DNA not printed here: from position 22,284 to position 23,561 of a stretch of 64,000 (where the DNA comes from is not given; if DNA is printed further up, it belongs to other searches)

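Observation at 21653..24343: Protein kinase, vWA protein and truncated pyruvate-kinase-like gene embedded in an NAD salvage operon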

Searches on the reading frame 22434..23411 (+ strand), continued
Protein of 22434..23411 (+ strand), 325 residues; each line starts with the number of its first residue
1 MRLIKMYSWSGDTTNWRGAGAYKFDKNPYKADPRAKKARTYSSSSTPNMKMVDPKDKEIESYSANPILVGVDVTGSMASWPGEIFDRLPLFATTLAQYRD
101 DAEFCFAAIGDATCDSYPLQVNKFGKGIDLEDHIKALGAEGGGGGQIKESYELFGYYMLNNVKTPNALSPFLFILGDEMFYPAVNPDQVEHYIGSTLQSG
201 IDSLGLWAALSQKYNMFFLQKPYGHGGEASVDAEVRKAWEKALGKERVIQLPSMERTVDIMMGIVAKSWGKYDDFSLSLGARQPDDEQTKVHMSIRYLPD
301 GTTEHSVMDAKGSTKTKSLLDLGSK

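Call 79: list_cluster_members(proteins=[P0265, P0307, P0341, P0356, P0277, P0328, P0344, P0293, P0377, P0278])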
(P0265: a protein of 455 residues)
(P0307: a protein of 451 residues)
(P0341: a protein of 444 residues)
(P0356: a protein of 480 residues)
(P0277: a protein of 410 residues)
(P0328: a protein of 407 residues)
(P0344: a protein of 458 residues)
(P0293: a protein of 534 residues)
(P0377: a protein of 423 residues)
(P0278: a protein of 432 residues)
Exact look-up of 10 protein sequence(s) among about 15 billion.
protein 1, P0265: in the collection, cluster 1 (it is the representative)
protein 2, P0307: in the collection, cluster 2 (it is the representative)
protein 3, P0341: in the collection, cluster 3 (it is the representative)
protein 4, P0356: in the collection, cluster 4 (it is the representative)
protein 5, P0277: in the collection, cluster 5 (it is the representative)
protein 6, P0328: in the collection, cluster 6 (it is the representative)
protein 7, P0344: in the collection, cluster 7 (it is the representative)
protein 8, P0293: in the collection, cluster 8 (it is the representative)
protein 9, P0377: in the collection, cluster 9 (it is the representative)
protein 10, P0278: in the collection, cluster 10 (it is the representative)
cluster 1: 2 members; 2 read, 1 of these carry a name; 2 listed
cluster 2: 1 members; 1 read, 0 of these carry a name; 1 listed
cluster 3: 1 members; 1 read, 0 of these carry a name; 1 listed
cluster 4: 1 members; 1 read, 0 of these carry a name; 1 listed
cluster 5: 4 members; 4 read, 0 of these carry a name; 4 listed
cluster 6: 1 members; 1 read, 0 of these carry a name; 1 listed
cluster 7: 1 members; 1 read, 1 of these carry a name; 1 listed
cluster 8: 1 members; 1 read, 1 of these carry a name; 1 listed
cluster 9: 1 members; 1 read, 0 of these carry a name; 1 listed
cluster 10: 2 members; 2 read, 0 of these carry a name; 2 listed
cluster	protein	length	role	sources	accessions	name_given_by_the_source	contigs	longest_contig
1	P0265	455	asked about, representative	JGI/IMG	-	hypothetical protein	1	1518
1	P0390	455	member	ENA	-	-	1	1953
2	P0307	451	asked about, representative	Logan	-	-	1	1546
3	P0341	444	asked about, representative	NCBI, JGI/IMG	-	-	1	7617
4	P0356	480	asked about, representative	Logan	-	-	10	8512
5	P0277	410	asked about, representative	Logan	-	-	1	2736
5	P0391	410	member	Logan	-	-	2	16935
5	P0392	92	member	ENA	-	-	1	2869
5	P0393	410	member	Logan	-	-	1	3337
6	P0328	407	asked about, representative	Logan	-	-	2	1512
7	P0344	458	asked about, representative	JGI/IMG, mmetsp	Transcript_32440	Transcript_32440/g.87092 ORF Transcript_32440/g.87092 Transcript_32440/m.87092 ...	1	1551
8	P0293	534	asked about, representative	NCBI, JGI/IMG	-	hypothetical protein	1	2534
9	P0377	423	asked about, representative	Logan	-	-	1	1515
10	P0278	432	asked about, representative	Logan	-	-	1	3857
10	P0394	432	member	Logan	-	-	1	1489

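Call 80: find_encoding_contigs(protein=P0391, flank=8000, max_places=2)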
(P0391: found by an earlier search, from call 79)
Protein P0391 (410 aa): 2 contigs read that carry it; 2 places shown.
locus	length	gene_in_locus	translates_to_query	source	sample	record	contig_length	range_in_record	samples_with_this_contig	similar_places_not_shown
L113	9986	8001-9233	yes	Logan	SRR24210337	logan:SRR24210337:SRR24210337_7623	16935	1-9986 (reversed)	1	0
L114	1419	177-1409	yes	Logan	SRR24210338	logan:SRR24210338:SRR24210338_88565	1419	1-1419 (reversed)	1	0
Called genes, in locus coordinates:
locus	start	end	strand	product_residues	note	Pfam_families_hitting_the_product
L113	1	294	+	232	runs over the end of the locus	PF01490:Aa_trans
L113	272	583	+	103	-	PF01490:Aa_trans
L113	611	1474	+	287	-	PF05383:La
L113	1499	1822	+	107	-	-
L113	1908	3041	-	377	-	PF03372:Exo_endo_phos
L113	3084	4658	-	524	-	-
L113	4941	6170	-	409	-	-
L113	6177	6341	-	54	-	-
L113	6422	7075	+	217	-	-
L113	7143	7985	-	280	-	PF00153:Mito_carr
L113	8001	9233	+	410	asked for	PF04564:U-box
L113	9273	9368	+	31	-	-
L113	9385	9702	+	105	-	PF01247:Ribosomal_L35Ae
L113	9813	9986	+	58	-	?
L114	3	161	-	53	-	?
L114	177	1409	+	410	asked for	PF04564:U-box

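Call 83: search_protein_families(library=pfam, proteins=[L085:8552-9151:+, L085:7622-8119:+, L085:6866-7618:+, L085:13723-14874:+, L079:8370-9350:+, L079:6660-8267:+, L079:13796-15982:+, L068:7985-8671:+, L068:13408-14472:-, L063:11923-12813:+], max_evalue=0.001)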
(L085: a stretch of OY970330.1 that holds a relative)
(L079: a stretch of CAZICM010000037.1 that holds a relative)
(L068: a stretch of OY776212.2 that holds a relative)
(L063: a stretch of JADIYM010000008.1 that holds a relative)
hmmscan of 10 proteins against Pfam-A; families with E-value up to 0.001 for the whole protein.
L085:8552-9151:+ (199 aa): 1 family
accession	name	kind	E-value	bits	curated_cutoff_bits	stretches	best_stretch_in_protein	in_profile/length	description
PF14903.11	WG_beta_rep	-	4.6e-13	49.4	25.6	1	120-148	3-31/35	WG containing repeat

L085:7622-8119:+ (165 aa): 2 families
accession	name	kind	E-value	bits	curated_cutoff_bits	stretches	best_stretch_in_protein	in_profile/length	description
PF05163.17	DinB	-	6.8e-12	46.1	23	1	1-147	1-148/165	DinB family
PF12867.12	DinB_2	-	2.6e-08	34.8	24.8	1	18-137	3-128/128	DinB superfamily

L085:6866-7618:+ (250 aa): 2 families
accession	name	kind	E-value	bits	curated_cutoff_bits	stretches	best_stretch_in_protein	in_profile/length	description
PF03473.23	MOSC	-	8.8e-12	45.5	22.7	1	122-245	3-119/120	MOSC domain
PF03476.21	MOSC_N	-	1.4e-06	28.6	25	1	13-79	2-65/119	MOSC N-terminal beta barrel domain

L085:13723-14874:+ (383 aa): 0 families

L079:8370-9350:+ (326 aa): 2 families
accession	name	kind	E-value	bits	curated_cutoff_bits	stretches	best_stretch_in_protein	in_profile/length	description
PF01556.23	DnaJ_C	-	2.6e-44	151.4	26.6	1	152-297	1-152/152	DnaJ C terminal domain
PF00226.36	DnaJ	-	3.3e-26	91.6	27.8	1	8-69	1-63/63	DnaJ domain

L079:6660-8267:+ (535 aa): 5 families
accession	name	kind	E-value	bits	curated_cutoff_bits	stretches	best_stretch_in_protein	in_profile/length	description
PF01406.26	tRNA-synt_1e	-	2.7e-120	401.7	27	1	36-332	3-293/301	tRNA synthetases class I (C) catalytic domain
PF09334.17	tRNA-synt_1g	-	6e-12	45.5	20.1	1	54-125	12-83/391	tRNA synthetases class I (M)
PF09190.17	DALR_2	-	1.1e-09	39.2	22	1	396-442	1-42/57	DALR domain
PF00133.28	tRNA-synt_1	-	1.2e-08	34.6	22.7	1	245-330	329-413/414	tRNA synthetases class I (I, L, M and V)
PF01921.24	tRNA-synt_1f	-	2.9e-05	23.6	27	0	286-333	275-323/360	tRNA synthetases class I (K)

L079:13796-15982:+ (728 aa): 2 families
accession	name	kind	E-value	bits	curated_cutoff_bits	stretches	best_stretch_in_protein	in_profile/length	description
PF04151.21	PPC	-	8.7e-06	27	25.9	1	510-583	1-69/70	Bacterial pre-peptidase C-terminal domain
PF01391.23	Collagen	-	9.4e-05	22.5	27.2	1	25-56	6-37/60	Collagen triple helix repeat (20 copies)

L068:7985-8671:+ (228 aa): 1 family
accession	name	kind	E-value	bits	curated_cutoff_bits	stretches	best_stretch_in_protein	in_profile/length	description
PF14014.11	DUF4230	-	2e-31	109.6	27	1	77-219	3-144/148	Protein of unknown function (DUF4230)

L068:13408-14472:- (354 aa): 2 families
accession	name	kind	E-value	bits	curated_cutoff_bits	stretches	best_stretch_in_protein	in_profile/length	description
PF00990.26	GGDEF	-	2.1e-44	151.6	23.8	1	184-340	1-161/161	Diguanylate cyclase, GGDEF domain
PF24898.2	GGDEF_GdpP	-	1e-06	29.5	30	1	221-347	2-122/126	Cyclic-di-AMP phosphodiesterase GdpP-like, GGDEF domain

L063:11923-12813:+ (296 aa): 1 family
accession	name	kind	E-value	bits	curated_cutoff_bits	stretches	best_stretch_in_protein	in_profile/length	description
PF04909.20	Amidohydro_2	-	2.4e-25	90.3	26.4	1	12-294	1-287/289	Amidohydrolase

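Call 91: search_solved_structures(query=P0265, max_evalue=0.01)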
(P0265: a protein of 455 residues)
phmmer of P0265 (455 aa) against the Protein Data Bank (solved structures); distinct sequences matched with E-value up to 0.01: 19.
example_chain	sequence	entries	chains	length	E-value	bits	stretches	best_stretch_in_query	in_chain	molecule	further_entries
7xed_C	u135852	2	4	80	4e-08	35.8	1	383-449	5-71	U-box domain-containing protein 12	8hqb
8hpb_A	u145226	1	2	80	7.7e-08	34.9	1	383-449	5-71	U-box domain-containing protein 12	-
7c96_B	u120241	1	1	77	2.5e-07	33.2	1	383-448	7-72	RING-type E3 ubiquitin transferase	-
1t1h_A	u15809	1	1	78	2.4e-06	30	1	383-447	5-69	armadillo repeat containing protein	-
4wz3_B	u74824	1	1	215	5.8e-06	28.7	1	353-423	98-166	E3 ubiquitin-protein ligase LubX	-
8qhc_D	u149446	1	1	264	1e-05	27.9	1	356-423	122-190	E3 ubiquitin--protein ligase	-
2oxq_C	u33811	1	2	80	3.1e-05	26.3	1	383-450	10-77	STIP1 homology and U-Box containing protein 1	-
9dry_A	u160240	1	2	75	6.4e-05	25.2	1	384-450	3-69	E3 ubiquitin-protein ligase CHIP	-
9o7g_B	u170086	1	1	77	7e-05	25.1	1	384-450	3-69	E3 ubiquitin-protein ligase CHIP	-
2c2v_S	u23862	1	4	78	7.3e-05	25.1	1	384-450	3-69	STIP1 homology and U box-containing protein 1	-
9ye9_B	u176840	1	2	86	8.4e-05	24.9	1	383-450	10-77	E3 ubiquitin-protein ligase CHIP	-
9o7e_A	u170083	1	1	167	0.00027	23.2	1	383-450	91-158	E3 ubiquitin-protein ligase CHIP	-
2f42_A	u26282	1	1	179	0.00036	22.8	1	382-450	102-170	STIP1 homology and U-box containing protein 1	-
9o7f_B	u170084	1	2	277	0.00066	21.9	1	383-450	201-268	E3 ubiquitin-protein ligase CHIP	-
9o7d_A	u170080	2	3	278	0.00066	21.9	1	383-450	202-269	E3 ubiquitin-protein ligase CHIP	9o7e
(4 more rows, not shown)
